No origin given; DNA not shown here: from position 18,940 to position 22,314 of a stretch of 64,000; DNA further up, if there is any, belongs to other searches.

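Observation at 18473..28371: Tandem T9SS cargo island: cytochrome, then two paralogous BNR-propeller surface proteins, each followed by a small TPR lipoprotein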

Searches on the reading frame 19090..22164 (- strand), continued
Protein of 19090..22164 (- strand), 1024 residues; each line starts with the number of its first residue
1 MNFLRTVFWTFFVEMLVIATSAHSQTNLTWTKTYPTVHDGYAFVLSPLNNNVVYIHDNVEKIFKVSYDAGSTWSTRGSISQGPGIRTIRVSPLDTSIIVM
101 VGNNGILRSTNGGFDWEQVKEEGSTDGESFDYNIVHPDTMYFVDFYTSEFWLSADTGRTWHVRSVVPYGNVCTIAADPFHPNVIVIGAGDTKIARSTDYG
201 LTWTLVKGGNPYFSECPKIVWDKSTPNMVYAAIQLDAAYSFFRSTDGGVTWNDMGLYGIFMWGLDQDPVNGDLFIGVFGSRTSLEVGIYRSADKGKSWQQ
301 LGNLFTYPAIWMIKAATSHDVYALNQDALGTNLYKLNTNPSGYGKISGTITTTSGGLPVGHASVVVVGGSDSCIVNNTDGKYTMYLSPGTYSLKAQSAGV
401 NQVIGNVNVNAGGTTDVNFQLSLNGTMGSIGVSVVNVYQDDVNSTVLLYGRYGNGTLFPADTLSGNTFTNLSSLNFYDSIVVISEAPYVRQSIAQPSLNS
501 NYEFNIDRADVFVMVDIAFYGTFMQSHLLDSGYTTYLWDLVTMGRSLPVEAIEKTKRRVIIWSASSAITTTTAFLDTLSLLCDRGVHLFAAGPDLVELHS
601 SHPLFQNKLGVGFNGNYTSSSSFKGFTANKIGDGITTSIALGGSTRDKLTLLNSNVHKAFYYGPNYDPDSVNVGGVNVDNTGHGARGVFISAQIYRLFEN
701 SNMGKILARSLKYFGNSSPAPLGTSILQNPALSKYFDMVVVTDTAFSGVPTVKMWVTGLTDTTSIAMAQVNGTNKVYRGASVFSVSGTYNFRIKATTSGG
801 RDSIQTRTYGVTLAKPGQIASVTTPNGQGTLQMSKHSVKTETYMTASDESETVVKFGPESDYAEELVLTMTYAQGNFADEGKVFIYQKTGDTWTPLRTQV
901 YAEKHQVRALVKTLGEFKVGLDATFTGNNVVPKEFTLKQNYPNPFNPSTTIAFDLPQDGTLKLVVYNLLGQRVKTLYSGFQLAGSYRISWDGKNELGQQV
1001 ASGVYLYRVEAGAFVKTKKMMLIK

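Call 18: search_protein_families(library=ncbifam, proteins=[window:19090-22164:-], max_evalue=0.01)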
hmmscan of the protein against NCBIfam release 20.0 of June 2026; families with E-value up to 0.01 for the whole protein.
window:19090-22164:- (1024 aa): 8 families
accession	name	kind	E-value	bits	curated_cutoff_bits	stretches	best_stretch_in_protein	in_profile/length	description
NF045728.1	glycosyl_F510_1955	equivalog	2.3e-21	76.2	175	3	49-183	103-233/246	F510_1955 family glycosylhydrolase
TIGR04183.1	Por_Secre_tail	domain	1.8e-09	37.4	23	1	941-1021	2-70/72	T9SS type A sorting domain-containing protein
NF033707.1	T9SS_sortase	equivalog_domain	3e-09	35.1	420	1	939-1011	1000-1077/1095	type IX secretion system sortase PorU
NF005176.1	PRK06655.1-1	equivalog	1.1e-07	32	230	1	959-1012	97-150/197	flagellar hook assembly protein FlgD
NF052323.1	T9SSA_dep_M6i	equivalog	0.00013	20.1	600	1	940-1019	960-1034/1043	T9SS-dependent M6-like inactivated metalloprotease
NF009276.0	PRK12633.1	equivalog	0.00062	19.5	383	1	948-1011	117-181/234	flagellar basal body rod modification protein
NF038113.1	T9SSA_dep_M36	equivalog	0.0016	16.6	885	1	936-1022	791-868/869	T9SS-dependent M36 family metallopeptidase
NF009453.0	PRK12813.1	equivalog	0.0046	16.5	264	0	960-1011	125-173/223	flagellar basal body rod modification protein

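Call 22: find_related_loci(query=A1, collection=genome_contigs, flank=10000)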
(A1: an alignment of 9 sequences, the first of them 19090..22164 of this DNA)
Query A1 (1024 aa) in genome_contigs; peptide patterns used: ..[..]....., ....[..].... (x = any residue, [..] = any of these).
600 stretches matched a pattern (row limit reached: there are more); 594 encode a relative of the query (tblastn E <= 1e-3); the best 80 are kept; 80 distinct loci.
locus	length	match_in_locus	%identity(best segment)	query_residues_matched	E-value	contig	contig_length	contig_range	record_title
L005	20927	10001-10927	42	714-1024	2e-72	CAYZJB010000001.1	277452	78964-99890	MAG TPA_asm: uncultured Bacteroidota bacterium isolate binchicken_co58_136 genome assembly, contig: NODE_23_length_27745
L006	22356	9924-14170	30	726-1024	3e-37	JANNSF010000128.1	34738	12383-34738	MAG: bacterium isolate SOY_31_metabat_245 SOY_31_k141_2101253, whole genome shotgun sequence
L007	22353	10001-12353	59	931-1024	1e-31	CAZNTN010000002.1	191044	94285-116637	MAG TPA_asm: uncultured Melioribacter sp. isolate binchicken_co266_264 genome assembly, contig: NODE_154_length_191044_c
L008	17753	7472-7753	61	931-1024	8e-31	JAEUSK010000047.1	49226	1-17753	MAG: bacterium isolate new MAG-301 k141_1546051, whole genome shotgun sequence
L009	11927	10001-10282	56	931-1024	2e-29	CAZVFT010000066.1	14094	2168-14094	MAG TPA_asm: uncultured bacterium isolate SRP077602_co10_428 genome assembly, contig: NODE_13010_length_14094_cov_29.110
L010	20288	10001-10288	54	929-1024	2e-28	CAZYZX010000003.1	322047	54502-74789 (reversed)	MAG TPA_asm: uncultured Melioribacteraceae bacterium isolate binchicken_co135_200 genome assembly, contig: NODE_47_lengt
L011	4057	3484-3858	42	900-1024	1e-28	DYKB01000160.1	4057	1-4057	MAG TPA_asm: Caldithrix sp. isolate SulCav_AS07-7_41_26 SulCav_AS07_7_18964_length_4057_cov_20_063718, whole genome shot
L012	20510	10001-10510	36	868-1024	4e-28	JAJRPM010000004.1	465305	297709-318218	MAG: Candidatus Zixiibacteriota bacterium isolate Dive100_bin1.56 k141_217959, whole genome shotgun sequence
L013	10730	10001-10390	40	896-1024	5e-28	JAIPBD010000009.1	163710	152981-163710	MAG: Melioribacteraceae bacterium isolate Tobar13m-G18 Tobar13m-C124, whole genome shotgun sequence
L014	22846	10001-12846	48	919-1024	2e-27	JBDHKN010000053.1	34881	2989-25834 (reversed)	MAG: Gemmatimonadota bacterium isolate BHB10-38_Bin_27 BHB10-38_Bin_27_scaffold_4311, whole genome shotgun sequence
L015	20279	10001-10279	51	932-1024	3e-27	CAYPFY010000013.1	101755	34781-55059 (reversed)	MAG TPA_asm: uncultured Chlorobiaceae bacterium isolate binchicken_co185_251 genome assembly, contig: NODE_260_length_10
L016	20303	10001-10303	50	919-1024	8e-27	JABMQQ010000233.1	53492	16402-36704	MAG: Candidatus Neomarinimicrobiota bacterium isolate bin.62 k141_6670546, whole genome shotgun sequence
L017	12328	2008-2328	46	914-1024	1e-26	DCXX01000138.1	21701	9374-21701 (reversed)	MAG TPA_asm: Candidatus Marinimicrobia bacterium UBA2125 UBA2125_contig_4568, whole genome shotgun sequence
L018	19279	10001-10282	52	931-1024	8e-27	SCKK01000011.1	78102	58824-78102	Candidatus Neomarinimicrobiota bacterium strain TS1B10-2 T1B10-2_115, whole genome shotgun sequence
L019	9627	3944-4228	54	930-1024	7e-27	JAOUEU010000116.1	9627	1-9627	MAG: Candidatus Zixiibacteriota bacterium isolate 4_1_July_SF_Bin17 4_1_July_SF_Bin17_scaffold_3553_c1, whole genome sho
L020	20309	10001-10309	52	922-1024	2e-26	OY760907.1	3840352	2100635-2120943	MAG: uncultured candidate division Zixibacteria bacterium isolate 2d357583-1faf-4436-89ad-6f0e4817d39a genome assembly,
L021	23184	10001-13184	52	926-1024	2e-26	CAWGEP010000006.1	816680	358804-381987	MAG: uncultured bacterium isolate MFD01872.bin.1.291 genome assembly, contig: contig_84189, whole genome shotgun sequenc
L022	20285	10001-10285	51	930-1024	3e-26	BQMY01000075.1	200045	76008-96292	MAG: Melioribacteraceae bacterium SCALA702 DNA, sequence075, whole genome shotgun sequence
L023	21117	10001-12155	51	931-1024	4e-26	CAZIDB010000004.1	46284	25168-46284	MAG TPA_asm: uncultured Melioribacter sp. isolate binchicken_co20_358 genome assembly, contig: NODE_1799_length_46284_co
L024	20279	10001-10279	53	932-1024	3e-26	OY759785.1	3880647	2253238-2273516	MAG: Ignavibacteriaceae bacterium isolate e3da2468-0b18-4b5b-bfd4-73ebec91e4fc genome assembly, chromosome: 1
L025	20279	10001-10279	52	932-1024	7e-26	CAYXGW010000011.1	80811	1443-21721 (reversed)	MAG TPA_asm: uncultured Deferribacteres bacterium isolate binchicken_co182_195 genome assembly, contig: NODE_28_length_8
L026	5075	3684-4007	48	917-1024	7e-26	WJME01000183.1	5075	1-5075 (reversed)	MAG: candidate division KSB1 bacterium isolate Bin_228 k141_2544053, whole genome shotgun sequence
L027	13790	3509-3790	55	931-1024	1e-25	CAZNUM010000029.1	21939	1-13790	MAG TPA_asm: uncultured bacterium isolate binchicken_co275_504 genome assembly, contig: NODE_2992_length_21939_cov_7.189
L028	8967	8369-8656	53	923-1024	2e-25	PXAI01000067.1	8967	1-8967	MAG: Balneolia bacterium isolate T3Sed10_203R1 T3-Sed10-C19709, whole genome shotgun sequence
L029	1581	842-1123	52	926-1024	5e-26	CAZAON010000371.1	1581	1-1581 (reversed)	MAG TPA_asm: uncultured Flavobacteriales bacterium isolate binchicken_co200_43 genome assembly, contig: k141_732965, who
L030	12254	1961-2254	50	927-1024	3e-27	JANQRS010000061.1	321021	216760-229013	MAG: Calditrichia bacterium isolate IP29b_bin.73 k99_1648331, whole genome shotgun sequence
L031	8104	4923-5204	48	931-1024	3e-25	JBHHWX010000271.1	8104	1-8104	MAG: bacterium isolate D_3_bin.27 NODE_4643_length_8104_cov_7.360417, whole genome shotgun sequence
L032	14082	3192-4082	47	344-1024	4e-25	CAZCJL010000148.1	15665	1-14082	MAG TPA_asm: uncultured Cytophagia bacterium isolate SRP141376_co4_213 genome assembly, contig: NODE_6417_length_15665_c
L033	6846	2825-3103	52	932-1024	3e-25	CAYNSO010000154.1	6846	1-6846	MAG TPA_asm: uncultured Cytophagia bacterium isolate SRP192927_co6_462 genome assembly, contig: NODE_30187_length_6846_c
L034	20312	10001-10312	45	916-1023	7e-25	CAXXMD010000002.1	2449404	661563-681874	MAG: bacterium isolate 34b47f7c-149a-4d63-8646-7cec6dbf5787 genome assembly, contig: contig_2, whole genome shotgun sequ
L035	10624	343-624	52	931-1024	4e-25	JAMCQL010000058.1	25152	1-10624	MAG: Bacteroidetes bacterium isolate FK_Sedi_A_Bin.46 NODE_4178_length_25152_cov_321.872, whole genome shotgun sequence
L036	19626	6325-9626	50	931-1024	4e-25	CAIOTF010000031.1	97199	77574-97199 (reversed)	MAG: uncultured Ignavibacteriae bacterium isolate KTt_bin-1621 genome assembly, contig: bin-1621:31/54, whole genome sho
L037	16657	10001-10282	54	931-1024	6e-25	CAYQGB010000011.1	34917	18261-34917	MAG TPA_asm: uncultured Calditrichaceae bacterium isolate SRP162660_co2_186 genome assembly, contig: NODE_222_length_349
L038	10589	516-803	47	929-1024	4e-25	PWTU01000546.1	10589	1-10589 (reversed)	MAG: Ignavibacteriales bacterium isolate CSSed11_208 CS-Sed11-C10252, whole genome shotgun sequence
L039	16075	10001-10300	50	925-1024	5e-25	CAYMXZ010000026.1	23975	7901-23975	MAG TPA_asm: uncultured Caldithrix sp. isolate binchicken_co107_282 genome assembly, contig: NODE_5245_length_23975_cov_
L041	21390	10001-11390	50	928-1024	2e-24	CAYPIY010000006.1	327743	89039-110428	MAG TPA_asm: uncultured Bacteroidota bacterium isolate binchicken_co115_100 genome assembly, contig: NODE_24_length_3277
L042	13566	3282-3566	49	930-1024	1e-24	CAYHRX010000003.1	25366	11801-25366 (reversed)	MAG TPA_asm: uncultured Chitinophagales bacterium isolate ERP119705_co14_37 genome assembly, contig: NODE_1642_length_25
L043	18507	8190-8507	47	917-1024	1e-24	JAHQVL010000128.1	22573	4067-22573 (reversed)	MAG: Rhodothermaceae bacterium isolate MAG.022 Bin022-P19412, whole genome shotgun sequence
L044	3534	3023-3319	48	926-1024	1e-24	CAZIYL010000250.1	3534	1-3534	MAG TPA_asm: uncultured Deferribacteres bacterium isolate binchicken_co164_28 genome assembly, contig: NODE_17348_length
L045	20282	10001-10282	51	931-1024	1e-24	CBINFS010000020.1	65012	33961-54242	MAG TPA_asm: uncultured bacterium isolate SRR16817064_binner12_Refined_7 genome assembly, contig: ERZ27394172.131, whole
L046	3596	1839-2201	44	903-1024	1e-24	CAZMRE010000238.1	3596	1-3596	MAG TPA_asm: uncultured Deferribacteres bacterium isolate binchicken_co164_22 genome assembly, contig: NODE_16790_length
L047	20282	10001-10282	52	931-1024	2e-24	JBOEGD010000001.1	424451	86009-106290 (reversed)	MAG: Calditrichia bacterium isolate PBSAbac4 PBSAd_contig_39, whole genome shotgun sequence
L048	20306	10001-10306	49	921-1024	3e-24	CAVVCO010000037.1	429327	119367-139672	MAG: uncultured Ignavibacteriales bacterium isolate MFD02416.bin.1.346 genome assembly, contig: contig_9934, whole genom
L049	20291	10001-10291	48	928-1024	3e-24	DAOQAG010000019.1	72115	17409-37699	MAG TPA_asm: bacterium isolate AMR_MDS_1268 NODE_238_length_72115_cov_9.429142, whole genome shotgun sequence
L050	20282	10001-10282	50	931-1024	3e-24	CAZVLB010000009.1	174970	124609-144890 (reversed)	MAG TPA_asm: uncultured Ignavibacteria bacterium isolate SRP141376_co2_208 genome assembly, contig: NODE_148_length_1749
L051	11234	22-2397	37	105-1024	2e-24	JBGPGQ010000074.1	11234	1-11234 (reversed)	MAG: Bacteroidota bacterium isolate OBJ_0618_7090110_39 k141_4172448_length_11234_cov_10.0000, whole genome shotgun sequ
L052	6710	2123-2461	42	913-1024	6e-24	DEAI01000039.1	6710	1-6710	MAG TPA_asm: Candidatus Marinimicrobia bacterium UBA2986 UBA2986_contig_178207, whole genome shotgun sequence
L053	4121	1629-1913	49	930-1024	4e-24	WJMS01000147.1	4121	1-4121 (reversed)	MAG: candidate division GN15 bacterium isolate Bin_052 k141_1517441, whole genome shotgun sequence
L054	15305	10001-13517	37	2-1024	4e-24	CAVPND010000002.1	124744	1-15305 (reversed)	MAG: uncultured Ignavibacteriales bacterium isolate MFD09964.bin.4.609 genome assembly, contig: contig_10261, whole geno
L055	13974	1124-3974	43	895-1024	5e-24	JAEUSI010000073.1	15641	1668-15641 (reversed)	MAG: Ignavibacteria bacterium isolate new MAG-299 NODE_73_length_15641_cov_3.853829, whole genome shotgun sequence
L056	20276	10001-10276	49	933-1024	4e-24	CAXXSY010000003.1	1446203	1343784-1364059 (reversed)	MAG: Candidatus Cloacimonadales bacterium isolate 8bd26288-7866-4525-938b-1b6ca6d2c041 genome assembly, contig: contig_3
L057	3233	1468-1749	48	931-1024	4e-24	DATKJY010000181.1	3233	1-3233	MAG TPA_asm: Candidatus Acidoferrum sp. isolate SMAG_U14643 k141_1098694, whole genome shotgun sequence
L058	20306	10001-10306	51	921-1024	4e-24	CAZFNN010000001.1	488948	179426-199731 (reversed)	MAG TPA_asm: uncultured Ignavibacteria bacterium isolate SRP323723_co1_126 genome assembly, contig: NODE_3_length_488948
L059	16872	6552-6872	45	917-1024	3e-24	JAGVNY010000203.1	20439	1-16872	MAG: Candidatus Zixiibacteriota bacterium isolate DeMMO3_21 c_000000005270, whole genome shotgun sequence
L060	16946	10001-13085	46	923-1024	6e-24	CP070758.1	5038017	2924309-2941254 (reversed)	MAG: Gemmatimonadota bacterium isolate bin29 chromosome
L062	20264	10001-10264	51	932-1024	9e-24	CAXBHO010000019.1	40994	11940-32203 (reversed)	MAG TPA_asm: uncultured Balneola sp. isolate ERR2762128_binner123_Refined_57 genome assembly, contig: ERZ3421942.1215, w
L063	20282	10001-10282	53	931-1024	4e-24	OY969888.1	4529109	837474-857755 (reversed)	MAG: uncultured Bacteroidetes bacterium isolate MFD03726.bin.c.9 genome assembly, chromosome: 1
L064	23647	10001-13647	50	903-1024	9e-24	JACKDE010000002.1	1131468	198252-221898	MAG: Deferribacteres bacterium isolate HK-STAS-KSB1-1 HK-STAS-KSB1-1_2, whole genome shotgun sequence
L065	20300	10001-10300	51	931-1024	2e-23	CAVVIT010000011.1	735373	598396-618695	MAG: Ignavibacteriota bacterium isolate MFD01476.bin.1.164 genome assembly, contig: contig_28933, whole genome shotgun s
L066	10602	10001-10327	43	916-1024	1e-23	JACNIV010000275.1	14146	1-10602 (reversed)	MAG: Candidatus Cloacimonadota bacterium isolate NIOZ-UU2 NIOZ-UU_NODE_5382_length_14146_cov_6.1386, whole genome shotgu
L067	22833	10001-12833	49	929-1024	3e-23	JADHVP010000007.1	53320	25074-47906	MAG: Ignavibacteria bacterium isolate BS750m-G4 BS-750m-C438, whole genome shotgun sequence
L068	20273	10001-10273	52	929-1024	2e-23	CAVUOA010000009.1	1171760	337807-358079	MAG: Ignavibacteriota bacterium isolate MFD02416.bin.2.75 genome assembly, contig: contig_19946, whole genome shotgun se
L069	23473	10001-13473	37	862-1024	3e-23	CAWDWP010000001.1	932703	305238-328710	MAG: uncultured Ignavibacteria bacterium isolate MFD05942.bin.1.387 genome assembly, contig: contig_10083, whole genome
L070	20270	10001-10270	49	930-1024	3e-23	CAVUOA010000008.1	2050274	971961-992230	MAG: Ignavibacteriota bacterium isolate MFD02416.bin.2.75 genome assembly, contig: contig_13703, whole genome shotgun se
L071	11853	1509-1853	45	921-1024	1e-23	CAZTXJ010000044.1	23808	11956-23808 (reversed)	MAG TPA_asm: uncultured Calditrichaceae bacterium isolate binchicken_co163_344 genome assembly, contig: NODE_3120_length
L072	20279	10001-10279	47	932-1024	2e-23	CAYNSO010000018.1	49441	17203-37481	MAG TPA_asm: uncultured Cytophagia bacterium isolate SRP192927_co6_462 genome assembly, contig: NODE_982_length_49441_co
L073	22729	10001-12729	50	893-1024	2e-23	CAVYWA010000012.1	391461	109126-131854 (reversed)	MAG: uncultured Bacteroidetes bacterium isolate MFD01476.bin.1.210 genome assembly, contig: contig_23572, whole genome s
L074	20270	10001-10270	49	935-1024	4e-23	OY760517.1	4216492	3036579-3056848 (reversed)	MAG: Melioribacteraceae bacterium isolate c8b6aad9-4aa7-488e-baf1-dd4234e1cecc genome assembly, chromosome: 1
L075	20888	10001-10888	29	722-1024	3e-23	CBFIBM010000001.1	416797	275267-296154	MAG: uncultured bacterium isolate Co_bin_502_strict genome assembly, contig: Co_bin_502_strict_c1, whole genome shotgun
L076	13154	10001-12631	46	908-1024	2e-24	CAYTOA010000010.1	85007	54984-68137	MAG TPA_asm: uncultured Chitinophagaceae bacterium isolate binchicken_co241_368 genome assembly, contig: NODE_245_length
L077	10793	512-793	47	931-1024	6e-23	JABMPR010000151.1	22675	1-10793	MAG: bacterium isolate bin.398 k141_3142005, whole genome shotgun sequence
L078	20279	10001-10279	48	932-1024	6e-23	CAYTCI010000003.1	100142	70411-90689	MAG TPA_asm: uncultured Cytophagia bacterium isolate SRP220891_co4_34 genome assembly, contig: NODE_235_length_100142_co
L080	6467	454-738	46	930-1024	3e-23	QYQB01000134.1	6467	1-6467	MAG: bacterium isolate PowLak16_MAG13 c_000000029688, whole genome shotgun sequence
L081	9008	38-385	48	918-1024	3e-23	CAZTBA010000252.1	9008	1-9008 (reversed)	MAG TPA_asm: uncultured bacterium isolate SRP323688_co1_241 genome assembly, contig: NODE_11376_length_9008_cov_5.807997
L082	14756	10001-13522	46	919-1024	4e-23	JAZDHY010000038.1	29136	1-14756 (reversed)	MAG: bacterium isolate MEGAHIT-group-0.373 k141_6717301, whole genome shotgun sequence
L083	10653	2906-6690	48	932-1024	4e-23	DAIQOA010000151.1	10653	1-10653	MAG TPA_asm: bacterium isolate CTOTU7659 NODE_9871_length_10653_cov_7.486507, whole genome shotgun sequence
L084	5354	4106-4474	37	905-1024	4e-23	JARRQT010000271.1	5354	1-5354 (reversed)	MAG: Calditrichia bacterium isolate Spart_209_MAG scaffold_19691, whole genome shotgun sequence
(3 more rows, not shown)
